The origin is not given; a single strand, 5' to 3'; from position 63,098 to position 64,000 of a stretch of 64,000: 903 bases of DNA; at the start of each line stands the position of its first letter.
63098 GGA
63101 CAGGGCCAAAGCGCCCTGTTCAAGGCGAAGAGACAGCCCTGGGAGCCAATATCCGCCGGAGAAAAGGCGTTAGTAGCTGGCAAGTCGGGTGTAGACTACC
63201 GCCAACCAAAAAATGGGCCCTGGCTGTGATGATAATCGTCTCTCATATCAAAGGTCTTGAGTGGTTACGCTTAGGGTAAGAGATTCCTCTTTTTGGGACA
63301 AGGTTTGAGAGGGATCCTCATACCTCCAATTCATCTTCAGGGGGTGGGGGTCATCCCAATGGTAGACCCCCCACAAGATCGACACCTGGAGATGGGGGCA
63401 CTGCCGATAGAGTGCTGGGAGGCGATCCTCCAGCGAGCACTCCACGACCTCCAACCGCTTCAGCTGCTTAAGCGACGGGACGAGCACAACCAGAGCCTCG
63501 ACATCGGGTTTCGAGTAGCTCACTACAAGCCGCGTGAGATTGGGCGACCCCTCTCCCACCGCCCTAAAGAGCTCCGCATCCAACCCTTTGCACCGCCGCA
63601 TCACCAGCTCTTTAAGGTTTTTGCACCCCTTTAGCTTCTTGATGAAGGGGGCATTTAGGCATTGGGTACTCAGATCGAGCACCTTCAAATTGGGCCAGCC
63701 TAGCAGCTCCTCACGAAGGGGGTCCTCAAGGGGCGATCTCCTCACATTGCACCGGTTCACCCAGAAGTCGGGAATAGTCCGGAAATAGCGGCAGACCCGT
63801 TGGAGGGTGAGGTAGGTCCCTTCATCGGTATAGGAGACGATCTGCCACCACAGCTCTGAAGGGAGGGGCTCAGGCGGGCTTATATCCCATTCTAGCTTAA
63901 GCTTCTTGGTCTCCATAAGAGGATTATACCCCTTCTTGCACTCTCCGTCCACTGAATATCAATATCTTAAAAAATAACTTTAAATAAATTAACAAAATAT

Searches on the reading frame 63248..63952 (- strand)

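Call 76: search_protein_families(library=pfam, proteins=[window:63248-63952:-], max_evalue=0.0001)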
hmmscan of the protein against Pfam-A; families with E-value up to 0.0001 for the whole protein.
window:63248-63952:- (234 aa): 2 families
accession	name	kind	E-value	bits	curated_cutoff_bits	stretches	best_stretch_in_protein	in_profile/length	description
PF12937.12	F-box-like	-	9.2e-06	25.8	24.3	1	30-68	4-45/47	F-box-like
PF12799.13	LRR_4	-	8.4e-05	23.1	27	0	87-121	1-33/44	Leucine Rich repeats (2 copies)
